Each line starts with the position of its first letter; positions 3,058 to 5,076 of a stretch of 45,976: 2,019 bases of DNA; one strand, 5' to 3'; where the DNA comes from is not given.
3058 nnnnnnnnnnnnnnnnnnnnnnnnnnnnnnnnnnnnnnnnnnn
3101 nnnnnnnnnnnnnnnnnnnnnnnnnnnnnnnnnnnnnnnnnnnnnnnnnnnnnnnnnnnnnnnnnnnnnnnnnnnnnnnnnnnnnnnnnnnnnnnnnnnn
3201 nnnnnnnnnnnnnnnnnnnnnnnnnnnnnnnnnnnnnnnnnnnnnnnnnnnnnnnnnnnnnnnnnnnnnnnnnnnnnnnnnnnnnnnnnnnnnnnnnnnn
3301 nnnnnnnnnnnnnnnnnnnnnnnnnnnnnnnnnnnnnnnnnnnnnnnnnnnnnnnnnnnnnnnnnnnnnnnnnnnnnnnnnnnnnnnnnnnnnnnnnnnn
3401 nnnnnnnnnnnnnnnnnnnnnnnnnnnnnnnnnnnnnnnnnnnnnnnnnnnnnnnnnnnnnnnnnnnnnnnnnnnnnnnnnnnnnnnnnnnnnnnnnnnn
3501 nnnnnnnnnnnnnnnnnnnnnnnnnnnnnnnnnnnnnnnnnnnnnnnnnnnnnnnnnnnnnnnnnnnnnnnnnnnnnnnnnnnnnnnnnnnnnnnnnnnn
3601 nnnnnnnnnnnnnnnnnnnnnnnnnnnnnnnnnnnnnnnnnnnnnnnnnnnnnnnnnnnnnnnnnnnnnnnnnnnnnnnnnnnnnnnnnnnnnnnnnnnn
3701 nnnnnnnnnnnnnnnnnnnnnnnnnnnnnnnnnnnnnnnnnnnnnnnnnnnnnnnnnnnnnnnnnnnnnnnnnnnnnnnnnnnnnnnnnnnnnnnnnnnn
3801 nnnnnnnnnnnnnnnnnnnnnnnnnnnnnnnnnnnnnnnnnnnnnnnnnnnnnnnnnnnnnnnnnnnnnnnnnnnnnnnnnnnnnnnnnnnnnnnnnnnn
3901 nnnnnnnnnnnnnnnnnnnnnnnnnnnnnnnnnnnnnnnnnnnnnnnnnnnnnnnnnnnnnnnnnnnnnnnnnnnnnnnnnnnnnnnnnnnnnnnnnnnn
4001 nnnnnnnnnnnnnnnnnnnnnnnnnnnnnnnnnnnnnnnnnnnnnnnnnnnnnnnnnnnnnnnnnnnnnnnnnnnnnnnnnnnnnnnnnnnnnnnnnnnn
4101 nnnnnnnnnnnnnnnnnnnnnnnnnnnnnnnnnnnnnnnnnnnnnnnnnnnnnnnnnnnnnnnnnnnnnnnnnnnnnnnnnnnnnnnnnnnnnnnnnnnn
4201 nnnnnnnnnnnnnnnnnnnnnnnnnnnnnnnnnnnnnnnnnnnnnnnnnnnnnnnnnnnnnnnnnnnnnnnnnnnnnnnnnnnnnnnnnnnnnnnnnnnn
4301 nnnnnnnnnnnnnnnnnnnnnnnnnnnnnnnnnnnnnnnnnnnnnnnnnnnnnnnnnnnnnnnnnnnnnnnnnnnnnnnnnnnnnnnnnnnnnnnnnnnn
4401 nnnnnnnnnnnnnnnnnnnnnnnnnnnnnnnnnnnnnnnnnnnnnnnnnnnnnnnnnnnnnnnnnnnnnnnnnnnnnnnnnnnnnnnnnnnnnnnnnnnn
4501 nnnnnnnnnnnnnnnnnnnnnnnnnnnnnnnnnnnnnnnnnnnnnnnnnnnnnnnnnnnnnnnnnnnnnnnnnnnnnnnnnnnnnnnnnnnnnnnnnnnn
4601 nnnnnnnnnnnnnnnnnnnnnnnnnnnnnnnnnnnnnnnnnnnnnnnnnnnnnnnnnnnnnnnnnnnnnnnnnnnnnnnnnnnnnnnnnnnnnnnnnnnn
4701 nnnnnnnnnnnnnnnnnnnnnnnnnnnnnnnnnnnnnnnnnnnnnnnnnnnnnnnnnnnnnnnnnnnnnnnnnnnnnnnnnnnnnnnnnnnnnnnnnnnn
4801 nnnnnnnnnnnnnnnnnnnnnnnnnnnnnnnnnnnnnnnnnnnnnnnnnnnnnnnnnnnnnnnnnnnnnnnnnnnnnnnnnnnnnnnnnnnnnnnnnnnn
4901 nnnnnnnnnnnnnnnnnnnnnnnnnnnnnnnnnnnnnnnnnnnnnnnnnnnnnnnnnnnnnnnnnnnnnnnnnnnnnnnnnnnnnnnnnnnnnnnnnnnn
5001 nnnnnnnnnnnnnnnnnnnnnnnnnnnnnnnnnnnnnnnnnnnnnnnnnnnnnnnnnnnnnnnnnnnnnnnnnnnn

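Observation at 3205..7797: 1530-aa chimera: cytoplasmic receiver + GspE_N-like domain, one TM helix, then FecR domain, 99 uninterrupted collagen triplets and a tail-fibre-like repeat region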

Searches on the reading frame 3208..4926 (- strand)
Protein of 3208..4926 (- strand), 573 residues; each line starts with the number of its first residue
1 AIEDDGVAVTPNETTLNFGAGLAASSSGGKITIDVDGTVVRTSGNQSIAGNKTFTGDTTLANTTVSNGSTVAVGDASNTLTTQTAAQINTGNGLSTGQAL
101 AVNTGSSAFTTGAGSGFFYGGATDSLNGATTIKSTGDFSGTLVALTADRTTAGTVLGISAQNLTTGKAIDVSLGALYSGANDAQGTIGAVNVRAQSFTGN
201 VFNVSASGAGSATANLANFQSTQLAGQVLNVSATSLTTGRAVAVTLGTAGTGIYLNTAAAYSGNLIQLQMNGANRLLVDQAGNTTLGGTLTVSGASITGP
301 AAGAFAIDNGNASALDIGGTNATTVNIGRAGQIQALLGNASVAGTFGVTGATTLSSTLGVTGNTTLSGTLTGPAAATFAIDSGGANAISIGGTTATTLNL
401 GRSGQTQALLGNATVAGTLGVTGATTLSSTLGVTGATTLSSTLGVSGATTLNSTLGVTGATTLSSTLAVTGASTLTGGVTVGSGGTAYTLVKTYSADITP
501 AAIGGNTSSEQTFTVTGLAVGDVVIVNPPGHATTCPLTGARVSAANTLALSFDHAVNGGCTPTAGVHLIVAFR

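Call 24: find_homologous_proteins(query=window:3208-4926:-, max_evalue=0.001)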
Query window:3208-4926:- (573 aa): 1436 proteins with E <= 0.001 among 8000 candidates; the best 120 are listed.
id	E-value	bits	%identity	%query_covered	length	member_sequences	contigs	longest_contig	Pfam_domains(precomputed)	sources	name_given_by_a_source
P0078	1.1e-151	524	51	90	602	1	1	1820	-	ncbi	ncbi:MAG TPA: hypothetical protein VGA62_11485, partial [Acidimicrobiia bacterium]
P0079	2.3e-131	457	62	51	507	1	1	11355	-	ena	-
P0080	1.0e-122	429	50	79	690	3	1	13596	-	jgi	jgi:hypothetical protein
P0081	1.3e-122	428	57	69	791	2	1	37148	-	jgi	-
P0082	2.7e-121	424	55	62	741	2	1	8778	-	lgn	-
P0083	2.4e-113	398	53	80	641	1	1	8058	-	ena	-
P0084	2.5e-112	394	53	78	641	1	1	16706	-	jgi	-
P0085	5.7e-110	386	53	80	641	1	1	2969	-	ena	-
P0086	2.7e-109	384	58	41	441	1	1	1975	-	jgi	jgi:hypothetical protein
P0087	9.6e-102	359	55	78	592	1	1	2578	-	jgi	-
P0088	2.2e-100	355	59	51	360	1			-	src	-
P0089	2.4e-100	355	48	77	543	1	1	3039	-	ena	-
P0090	4.5e-100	354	54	78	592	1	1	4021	-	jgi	-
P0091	2.5e-99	351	53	80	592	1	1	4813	-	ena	-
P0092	4.9e-90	321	58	59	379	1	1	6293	-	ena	-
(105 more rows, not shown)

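Call 26: find_encoding_contigs(protein=P0081, flank=8000, max_places=2)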
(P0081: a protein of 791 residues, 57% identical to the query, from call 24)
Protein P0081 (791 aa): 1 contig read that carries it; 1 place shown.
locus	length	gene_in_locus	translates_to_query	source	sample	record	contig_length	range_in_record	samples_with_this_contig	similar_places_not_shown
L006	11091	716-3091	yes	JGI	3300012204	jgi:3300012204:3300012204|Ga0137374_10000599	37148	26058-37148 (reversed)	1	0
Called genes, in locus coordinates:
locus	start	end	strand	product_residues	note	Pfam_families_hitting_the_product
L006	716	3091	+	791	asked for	-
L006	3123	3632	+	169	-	-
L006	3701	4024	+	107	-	-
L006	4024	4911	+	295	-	-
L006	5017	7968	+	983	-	PF24684:Vgb_lyase, PF08450:SGL (faint), PF02494:HYR (weak)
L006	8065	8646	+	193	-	-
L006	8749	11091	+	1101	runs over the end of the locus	PF09594:GT87 (weak)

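Call 27: find_encoding_contigs(protein=P0084, flank=8000, max_places=2)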
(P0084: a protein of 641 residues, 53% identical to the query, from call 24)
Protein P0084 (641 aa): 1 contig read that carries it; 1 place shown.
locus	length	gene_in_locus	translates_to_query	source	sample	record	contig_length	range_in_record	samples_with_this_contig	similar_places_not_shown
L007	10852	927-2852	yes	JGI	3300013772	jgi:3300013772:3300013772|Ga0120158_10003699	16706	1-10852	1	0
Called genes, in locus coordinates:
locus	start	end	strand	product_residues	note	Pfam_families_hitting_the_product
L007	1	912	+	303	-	?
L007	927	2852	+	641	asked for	-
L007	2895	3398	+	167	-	-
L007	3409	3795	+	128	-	-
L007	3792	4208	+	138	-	-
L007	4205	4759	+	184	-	-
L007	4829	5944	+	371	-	PF13439:Glyco_transf_4, PF13579:Glyco_trans_4_4, PF20706:GT4-conflict (weak), PF00534:Glycos_transf_1, PF13692:Glyco_trans_1_4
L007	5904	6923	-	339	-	PF01408:GFO_IDH_MocA, PF22725:GFO_IDH_MocA_C3 (weak)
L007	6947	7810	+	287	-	PF13489:Methyltransf_23, PF05175:MTS (faint), PF13847:Methyltransf_31, PF08241:Methyltransf_11, PF08242:Methyltransf_12, PF13649:Methyltransf_25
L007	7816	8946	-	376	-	PF00535:Glycos_transf_2, PF26629:GT2_TM_C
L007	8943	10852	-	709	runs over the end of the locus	PF09586:YfhO (faint)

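Call 30: search_protein_families(library=phrogs, proteins=[window:3208-4926:-], max_evalue=0.01)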
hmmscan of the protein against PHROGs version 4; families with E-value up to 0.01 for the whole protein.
window:3208-4926:- (573 aa): 1 family
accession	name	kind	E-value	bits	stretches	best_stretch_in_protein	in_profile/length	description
phrog_5070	-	unknown function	0.0032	17.9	0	409-481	55-139/182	-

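Call 53: predict_structure(alignment_id=A3)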
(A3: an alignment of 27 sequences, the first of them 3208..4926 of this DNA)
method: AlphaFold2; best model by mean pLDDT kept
length: 573 residues; sequences in the alignment: 27
mean_pLDDT: 61.4   pTM: 0.36
mean pLDDT of the five models: 61.4, 61.3, 57.7, 55.1, 52.9
residues with pLDDT >= 90: 1; 70-90: 142; 50-70: 324; < 50: 106
segments of 3 or more residues with pLDDT < 50: 1-9, 19-23, 25-29, 74-87, 103-121, 485-506, 529-532, 556-558, 561-567
pLDDT, mean of each block of 10 residues (from residue 1): 43 52 49 55 60 60 52 49 48 49 46 46 53 67 70 70 70 67 73 74 68 62 68 64 69 72 82 85 84 78 73 68 63 62 67 56 64 70 61 62 62 71 70 68 56 58 69 61 45 36 48 59 54 54 60 55 46 53
secondary structure, 60 per line:
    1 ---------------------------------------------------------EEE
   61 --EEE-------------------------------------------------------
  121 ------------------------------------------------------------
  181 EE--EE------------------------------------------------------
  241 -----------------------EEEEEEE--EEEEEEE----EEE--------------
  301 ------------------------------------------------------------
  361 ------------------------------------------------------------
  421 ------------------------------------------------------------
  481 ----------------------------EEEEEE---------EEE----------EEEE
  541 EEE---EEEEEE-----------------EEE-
elements in order: E58-60 E63-65 E264-270 E273-279 E284-286 E509-514 E524-526 E537-543 E547-552 E570-572

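Call 79: fold_search(model_id=the predicted structure, library=pdb)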
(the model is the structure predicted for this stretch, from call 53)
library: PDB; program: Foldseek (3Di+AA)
matches with E <= 10: 144; with E <= 0.001: 5
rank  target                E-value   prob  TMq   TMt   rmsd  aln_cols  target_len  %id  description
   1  6wxa_A                1.9e-04  1.00  0.17  0.31  14.4       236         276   19  Crystal structure of truncated Streptococcal bacteriophage hyaluronidase complexed with unsaturated hyaluronan hexa-sa (released 2021-05-12)
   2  6wxa_C                2.5e-04  1.00  0.17  0.31  14.3       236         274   19  Crystal structure of truncated Streptococcal bacteriophage hyaluronidase complexed with unsaturated hyaluronan hexa-sa (released 2021-05-12)
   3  6wxa_B                3.0e-04  1.00  0.17  0.31  14.3       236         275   19  Crystal structure of truncated Streptococcal bacteriophage hyaluronidase complexed with unsaturated hyaluronan hexa-sa (released 2021-05-12)
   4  6wwx_C                3.4e-04  1.00  0.17  0.32  14.4       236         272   19  Crystal structure of truncated bacteriophage hyaluronan lyase HylP in complex with unsaturated hyaluronan tetra-saccha (released 2021-05-12)
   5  2yvv_A                8.4e-04  1.00  0.25  0.42   7.1       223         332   18  Crystal structure of hyluranidase complexed with lactose at 2.6 A resolution reveals three specific sugar recognition  (released 2007-05-01)
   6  6wv2_B                1.2e-03  1.00  0.26  0.51  11.0       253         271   16  Crystal Structure of Streptococcal Bacteriophage Hyaluronidase: Presence of a Prokaryotic Collagen and Elucidation of  (released 2021-05-12)
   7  2wb3                  1.4e-03  1.00  0.18  0.58   5.3       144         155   16  The partial structure of a group A streptococcal phage-encoded tail fibre hyaluronate lyase Hylp3 (released 2009-09-01)
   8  6x3m_F                1.4e-03  0.99  0.18  0.27  38.3       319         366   14  Crystal structure of full-length Streptococcal bacteriophage hyaluronidase in complex with unsaturated hyaluronan octa (released 2021-06-09)
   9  6wv2_A                1.9e-03  0.99  0.17  0.31  14.1       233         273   18  Crystal Structure of Streptococcal Bacteriophage Hyaluronidase: Presence of a Prokaryotic Collagen and Elucidation of  (released 2021-05-12)
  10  2c3f                  2.1e-03  1.00  0.23  0.39   7.2       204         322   20  The structure of a group A streptococcal phage-encoded tail-fibre showing hyaluronan lyase activity. (released 2005-11-29)
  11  6x3m_B                3.3e-03  0.98  0.16  0.24  14.3       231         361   20  Crystal structure of full-length Streptococcal bacteriophage hyaluronidase in complex with unsaturated hyaluronan octa (released 2021-06-09)
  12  2dp5                  3.8e-03  1.00  0.24  0.39   8.0       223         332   21  Structure of streptococcus pyogenes bacteriophage-associated hyaluronate lyase Hylp2 (released 2006-05-30)
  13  6x3m_A                3.8e-03  0.97  0.18  0.28  41.5       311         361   16  Crystal structure of full-length Streptococcal bacteriophage hyaluronidase in complex with unsaturated hyaluronan octa (released 2021-06-09)
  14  2wh7                  6.1e-03  1.00  0.18  0.59   5.3       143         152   17  The partial structure of a group A streptpcoccal phage-encoded tail fibre hyaluronate lyase Hylp2 (released 2009-09-01)
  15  6x3m_D                1.1e-02  0.85  0.17  0.26  40.1       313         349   16  Crystal structure of full-length Streptococcal bacteriophage hyaluronidase in complex with unsaturated hyaluronan octa (released 2021-06-09)
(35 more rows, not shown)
